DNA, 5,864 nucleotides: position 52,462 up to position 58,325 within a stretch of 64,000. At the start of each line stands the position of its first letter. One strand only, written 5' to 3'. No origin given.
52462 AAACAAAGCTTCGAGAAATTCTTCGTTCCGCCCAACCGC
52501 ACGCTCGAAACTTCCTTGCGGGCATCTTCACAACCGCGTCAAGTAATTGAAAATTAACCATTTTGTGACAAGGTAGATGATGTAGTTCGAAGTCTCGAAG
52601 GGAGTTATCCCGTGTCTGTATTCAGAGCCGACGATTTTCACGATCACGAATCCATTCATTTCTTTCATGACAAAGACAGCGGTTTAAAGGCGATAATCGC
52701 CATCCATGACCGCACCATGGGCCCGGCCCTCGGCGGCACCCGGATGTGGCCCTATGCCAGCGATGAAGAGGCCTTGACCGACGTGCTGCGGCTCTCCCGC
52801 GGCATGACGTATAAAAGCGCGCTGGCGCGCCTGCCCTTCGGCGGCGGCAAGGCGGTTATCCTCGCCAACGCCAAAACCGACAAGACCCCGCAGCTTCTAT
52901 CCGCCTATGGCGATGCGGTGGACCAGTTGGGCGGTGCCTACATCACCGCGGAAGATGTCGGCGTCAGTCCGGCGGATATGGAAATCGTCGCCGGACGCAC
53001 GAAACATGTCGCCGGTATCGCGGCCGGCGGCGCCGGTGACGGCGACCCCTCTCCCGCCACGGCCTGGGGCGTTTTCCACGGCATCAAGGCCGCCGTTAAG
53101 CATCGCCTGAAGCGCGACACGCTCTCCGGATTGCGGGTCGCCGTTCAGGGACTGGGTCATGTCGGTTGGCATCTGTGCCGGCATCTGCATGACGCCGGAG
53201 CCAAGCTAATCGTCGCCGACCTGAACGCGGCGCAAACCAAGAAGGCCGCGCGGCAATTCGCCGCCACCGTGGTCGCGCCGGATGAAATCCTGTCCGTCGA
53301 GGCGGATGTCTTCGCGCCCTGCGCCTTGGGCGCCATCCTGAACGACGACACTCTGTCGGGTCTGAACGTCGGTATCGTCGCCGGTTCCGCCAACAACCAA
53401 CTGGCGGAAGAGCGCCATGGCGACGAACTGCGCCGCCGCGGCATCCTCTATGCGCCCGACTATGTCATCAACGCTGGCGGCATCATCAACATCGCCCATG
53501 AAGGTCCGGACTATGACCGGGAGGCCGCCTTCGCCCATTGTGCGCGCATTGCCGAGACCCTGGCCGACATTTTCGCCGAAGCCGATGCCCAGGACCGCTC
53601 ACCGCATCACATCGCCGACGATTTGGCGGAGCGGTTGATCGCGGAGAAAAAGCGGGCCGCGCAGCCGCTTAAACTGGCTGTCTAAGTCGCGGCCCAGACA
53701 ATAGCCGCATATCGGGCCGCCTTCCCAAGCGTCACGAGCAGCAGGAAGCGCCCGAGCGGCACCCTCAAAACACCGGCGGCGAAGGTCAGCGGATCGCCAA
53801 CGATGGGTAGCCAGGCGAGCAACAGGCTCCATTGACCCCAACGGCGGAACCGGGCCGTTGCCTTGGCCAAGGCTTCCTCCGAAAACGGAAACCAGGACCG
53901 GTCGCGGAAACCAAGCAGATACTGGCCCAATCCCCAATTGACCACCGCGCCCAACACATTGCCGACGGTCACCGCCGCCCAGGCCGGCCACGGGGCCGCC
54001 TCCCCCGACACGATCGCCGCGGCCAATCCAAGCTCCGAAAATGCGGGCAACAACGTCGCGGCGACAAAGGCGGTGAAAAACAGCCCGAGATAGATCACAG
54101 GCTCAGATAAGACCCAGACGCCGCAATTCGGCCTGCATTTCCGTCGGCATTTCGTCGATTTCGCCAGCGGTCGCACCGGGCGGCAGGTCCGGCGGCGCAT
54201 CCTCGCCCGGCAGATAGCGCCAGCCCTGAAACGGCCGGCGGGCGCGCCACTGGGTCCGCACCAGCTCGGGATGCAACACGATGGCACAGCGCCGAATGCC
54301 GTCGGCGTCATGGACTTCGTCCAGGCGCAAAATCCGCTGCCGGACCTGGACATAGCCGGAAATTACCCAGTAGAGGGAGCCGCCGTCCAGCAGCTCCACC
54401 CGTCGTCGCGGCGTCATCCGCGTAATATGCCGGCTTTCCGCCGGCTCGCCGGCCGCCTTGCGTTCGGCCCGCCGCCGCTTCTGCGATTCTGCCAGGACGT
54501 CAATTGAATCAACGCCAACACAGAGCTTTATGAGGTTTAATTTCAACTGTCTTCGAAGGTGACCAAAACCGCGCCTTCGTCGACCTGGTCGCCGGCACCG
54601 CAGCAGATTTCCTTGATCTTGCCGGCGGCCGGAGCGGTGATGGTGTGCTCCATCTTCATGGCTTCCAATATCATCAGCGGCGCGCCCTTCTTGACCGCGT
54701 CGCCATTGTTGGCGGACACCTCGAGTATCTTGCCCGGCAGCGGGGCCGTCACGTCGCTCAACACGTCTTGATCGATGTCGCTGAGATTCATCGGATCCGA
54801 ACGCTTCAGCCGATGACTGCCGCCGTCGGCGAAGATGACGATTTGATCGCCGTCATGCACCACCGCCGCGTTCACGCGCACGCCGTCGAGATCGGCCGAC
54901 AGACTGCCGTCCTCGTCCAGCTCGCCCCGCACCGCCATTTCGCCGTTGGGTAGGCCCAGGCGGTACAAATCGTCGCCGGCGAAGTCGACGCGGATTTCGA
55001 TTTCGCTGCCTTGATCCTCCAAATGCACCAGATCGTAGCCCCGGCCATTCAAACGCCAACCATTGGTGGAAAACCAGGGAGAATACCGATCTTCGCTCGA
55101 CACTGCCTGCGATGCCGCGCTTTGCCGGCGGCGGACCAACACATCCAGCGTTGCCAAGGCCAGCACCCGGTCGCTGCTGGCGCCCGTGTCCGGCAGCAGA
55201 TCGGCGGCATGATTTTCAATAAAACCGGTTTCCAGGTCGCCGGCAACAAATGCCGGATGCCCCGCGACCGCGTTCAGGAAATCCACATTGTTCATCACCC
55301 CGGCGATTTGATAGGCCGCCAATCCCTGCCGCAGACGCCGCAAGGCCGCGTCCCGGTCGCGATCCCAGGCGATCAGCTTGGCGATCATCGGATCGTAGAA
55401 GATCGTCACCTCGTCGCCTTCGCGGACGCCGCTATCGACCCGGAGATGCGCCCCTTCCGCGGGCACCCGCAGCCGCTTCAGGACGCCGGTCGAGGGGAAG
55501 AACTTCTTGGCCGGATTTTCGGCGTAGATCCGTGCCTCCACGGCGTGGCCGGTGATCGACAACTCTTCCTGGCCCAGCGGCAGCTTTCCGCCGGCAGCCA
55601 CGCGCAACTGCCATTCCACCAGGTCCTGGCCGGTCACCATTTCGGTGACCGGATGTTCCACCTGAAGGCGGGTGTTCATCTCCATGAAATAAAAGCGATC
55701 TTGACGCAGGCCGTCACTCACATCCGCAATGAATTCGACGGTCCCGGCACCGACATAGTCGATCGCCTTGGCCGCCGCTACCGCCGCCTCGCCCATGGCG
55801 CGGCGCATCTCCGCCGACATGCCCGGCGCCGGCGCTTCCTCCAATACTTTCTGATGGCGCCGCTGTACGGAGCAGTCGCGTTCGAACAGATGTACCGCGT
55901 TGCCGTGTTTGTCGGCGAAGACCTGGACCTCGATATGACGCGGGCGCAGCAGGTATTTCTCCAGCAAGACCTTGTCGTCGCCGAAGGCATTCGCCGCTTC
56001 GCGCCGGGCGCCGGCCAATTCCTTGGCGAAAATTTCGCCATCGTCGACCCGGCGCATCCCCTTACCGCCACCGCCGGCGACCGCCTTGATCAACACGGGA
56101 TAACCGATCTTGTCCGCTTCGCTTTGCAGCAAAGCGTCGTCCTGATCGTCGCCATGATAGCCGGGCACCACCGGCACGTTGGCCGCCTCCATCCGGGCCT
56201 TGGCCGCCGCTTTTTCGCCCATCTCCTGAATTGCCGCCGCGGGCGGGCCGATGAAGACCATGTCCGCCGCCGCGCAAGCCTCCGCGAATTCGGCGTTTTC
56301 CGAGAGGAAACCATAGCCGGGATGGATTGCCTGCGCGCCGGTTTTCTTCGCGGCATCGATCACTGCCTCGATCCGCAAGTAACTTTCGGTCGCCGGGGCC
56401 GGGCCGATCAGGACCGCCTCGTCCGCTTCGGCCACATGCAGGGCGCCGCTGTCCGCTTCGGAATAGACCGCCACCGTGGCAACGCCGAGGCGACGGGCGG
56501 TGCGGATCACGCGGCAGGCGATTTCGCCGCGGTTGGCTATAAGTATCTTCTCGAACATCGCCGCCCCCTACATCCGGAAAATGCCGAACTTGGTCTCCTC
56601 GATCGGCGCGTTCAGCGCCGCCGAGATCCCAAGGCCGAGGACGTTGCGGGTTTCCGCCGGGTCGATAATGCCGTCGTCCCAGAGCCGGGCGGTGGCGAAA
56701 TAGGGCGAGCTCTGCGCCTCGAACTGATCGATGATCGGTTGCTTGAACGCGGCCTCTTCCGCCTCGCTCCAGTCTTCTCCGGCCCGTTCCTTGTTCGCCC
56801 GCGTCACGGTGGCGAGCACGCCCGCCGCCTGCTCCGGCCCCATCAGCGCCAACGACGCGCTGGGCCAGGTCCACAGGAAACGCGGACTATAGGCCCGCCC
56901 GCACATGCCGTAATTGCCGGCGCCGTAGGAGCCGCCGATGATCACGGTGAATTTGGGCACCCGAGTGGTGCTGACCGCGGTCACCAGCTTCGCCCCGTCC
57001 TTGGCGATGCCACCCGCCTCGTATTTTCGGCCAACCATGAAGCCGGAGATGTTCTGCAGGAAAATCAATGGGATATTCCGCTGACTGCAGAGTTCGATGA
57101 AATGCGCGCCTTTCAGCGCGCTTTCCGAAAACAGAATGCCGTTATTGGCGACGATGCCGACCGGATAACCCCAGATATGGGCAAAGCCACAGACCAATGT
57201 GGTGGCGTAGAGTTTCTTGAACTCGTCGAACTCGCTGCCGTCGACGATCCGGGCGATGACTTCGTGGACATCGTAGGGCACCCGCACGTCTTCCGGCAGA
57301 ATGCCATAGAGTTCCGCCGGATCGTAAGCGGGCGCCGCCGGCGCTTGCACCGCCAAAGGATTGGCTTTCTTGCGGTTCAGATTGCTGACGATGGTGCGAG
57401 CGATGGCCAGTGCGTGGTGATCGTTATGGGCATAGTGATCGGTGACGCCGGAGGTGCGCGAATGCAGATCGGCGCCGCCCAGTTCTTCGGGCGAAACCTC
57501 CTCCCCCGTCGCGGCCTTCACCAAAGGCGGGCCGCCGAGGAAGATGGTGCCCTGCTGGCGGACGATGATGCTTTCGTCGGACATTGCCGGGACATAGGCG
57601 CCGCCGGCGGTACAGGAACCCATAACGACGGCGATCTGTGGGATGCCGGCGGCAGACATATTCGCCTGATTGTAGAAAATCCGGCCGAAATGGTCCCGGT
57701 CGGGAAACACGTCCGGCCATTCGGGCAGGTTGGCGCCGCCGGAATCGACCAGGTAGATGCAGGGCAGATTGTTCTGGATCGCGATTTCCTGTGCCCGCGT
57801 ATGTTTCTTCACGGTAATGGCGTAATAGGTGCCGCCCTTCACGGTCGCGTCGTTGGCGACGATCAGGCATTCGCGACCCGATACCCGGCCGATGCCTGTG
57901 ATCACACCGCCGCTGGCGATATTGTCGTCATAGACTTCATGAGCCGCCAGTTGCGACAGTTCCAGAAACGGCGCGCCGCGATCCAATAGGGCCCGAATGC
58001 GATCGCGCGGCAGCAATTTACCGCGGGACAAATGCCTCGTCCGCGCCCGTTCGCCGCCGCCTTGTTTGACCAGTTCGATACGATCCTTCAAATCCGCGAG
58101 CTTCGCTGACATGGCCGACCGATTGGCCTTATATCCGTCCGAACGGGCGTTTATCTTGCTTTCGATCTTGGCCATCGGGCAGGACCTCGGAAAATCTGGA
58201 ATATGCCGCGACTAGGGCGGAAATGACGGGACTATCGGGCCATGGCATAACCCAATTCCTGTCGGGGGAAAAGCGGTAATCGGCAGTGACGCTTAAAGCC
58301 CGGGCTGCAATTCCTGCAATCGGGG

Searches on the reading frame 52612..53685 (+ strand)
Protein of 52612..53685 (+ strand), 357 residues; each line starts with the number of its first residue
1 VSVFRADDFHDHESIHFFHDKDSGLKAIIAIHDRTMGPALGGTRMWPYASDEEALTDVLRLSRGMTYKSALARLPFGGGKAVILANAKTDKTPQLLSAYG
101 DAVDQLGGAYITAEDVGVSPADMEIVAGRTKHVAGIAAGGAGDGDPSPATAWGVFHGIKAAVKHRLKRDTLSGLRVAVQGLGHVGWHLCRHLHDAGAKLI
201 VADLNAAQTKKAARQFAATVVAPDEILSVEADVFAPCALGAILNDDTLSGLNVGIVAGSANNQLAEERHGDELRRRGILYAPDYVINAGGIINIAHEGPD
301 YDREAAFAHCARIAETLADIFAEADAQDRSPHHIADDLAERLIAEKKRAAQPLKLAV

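Call 71: search_protein_families(library=pfam, proteins=[window:52612-53685:+], max_evalue=0.00001)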
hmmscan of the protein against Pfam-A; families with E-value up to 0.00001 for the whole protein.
window:52612-53685:+ (357 aa): 2 families
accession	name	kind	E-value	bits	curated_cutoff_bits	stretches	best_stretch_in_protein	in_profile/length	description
PF02812.23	ELFV_dehydrog_N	-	2.5e-28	98.8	25.3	1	13-131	2-128/129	Glu/Leu/Phe/Val dehydrogenase, dimerisation domain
PF00208.27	ELFV_dehydrog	-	1.8e-17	64.3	23.4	2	215-296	96-179/241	Glutamate/Leucine/Phenylalanine/Valine dehydrogenase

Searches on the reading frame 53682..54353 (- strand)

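Call 71: search_protein_families(library=pfam, proteins=[window:53682-54353:-], max_evalue=0.00001)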
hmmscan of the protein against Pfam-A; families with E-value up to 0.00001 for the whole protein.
window:53682-54353:- (223 aa): 1 family
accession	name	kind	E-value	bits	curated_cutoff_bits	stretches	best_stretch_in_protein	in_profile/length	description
PF09335.16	VTT_dom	-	4.4e-12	47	33.9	1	115-219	13-118/123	VTT domain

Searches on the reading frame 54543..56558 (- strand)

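Call 71: search_protein_families(library=pfam, proteins=[window:54543-56558:-], max_evalue=0.00001)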
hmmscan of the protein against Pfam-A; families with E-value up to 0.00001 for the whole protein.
window:54543-56558:- (671 aa): 8 families
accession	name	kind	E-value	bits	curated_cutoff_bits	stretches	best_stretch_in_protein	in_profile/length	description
PF02786.22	CPSase_L_D2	-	1.5e-73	247.2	19.8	1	116-327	2-209/211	Carbamoyl-phosphate synthase L chain, ATP binding domain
PF00289.28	Biotin_carb_N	-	2.1e-46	157.3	25.5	1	1-110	1-110/110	Biotin carboxylase, N-terminal domain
PF02785.25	Biotin_carb_C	-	5.1e-37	126.7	32.4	1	341-448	1-107/108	Biotin carboxylase C-terminal domain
PF00364.28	Biotin_lipoyl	-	6.2e-19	68.1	22.1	1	602-667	2-72/73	Biotin-requiring enzyme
PF21139.3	BT_MCC_alpha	-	2.8e-16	60.4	31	1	463-588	2-117/118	Methylcrotonyl-CoA carboxylase, alpha-subunit, BT domain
PF02222.28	ATP-grasp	-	1.2e-06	28.7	27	1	126-278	6-149/179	ATP-grasp domain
PF07478.18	Dala_Dala_lig_C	-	2.6e-06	27.5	24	1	140-296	24-174/204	D-ala D-ala ligase C-terminus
PF13533.13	Biotin_lipoyl_2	-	9.6e-06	25.8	29.8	0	603-631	3-31/32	Biotin-lipoyl like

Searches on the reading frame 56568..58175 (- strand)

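Call 71: search_protein_families(library=pfam, proteins=[window:56568-58175:-], max_evalue=0.00001)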
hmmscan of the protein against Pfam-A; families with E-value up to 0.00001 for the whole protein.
window:56568-58175:- (535 aa): 2 families
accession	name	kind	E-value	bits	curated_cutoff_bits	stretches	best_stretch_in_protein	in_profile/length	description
PF01039.27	Carboxyl_trans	-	1.8e-158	528.6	22.3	1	48-526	2-484/493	Carboxyl transferase domain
PF03255.19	ACCA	-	1.5e-08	34.6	23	0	121-204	132-212/310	Acetyl co-enzyme A carboxylase carboxyltransferase-like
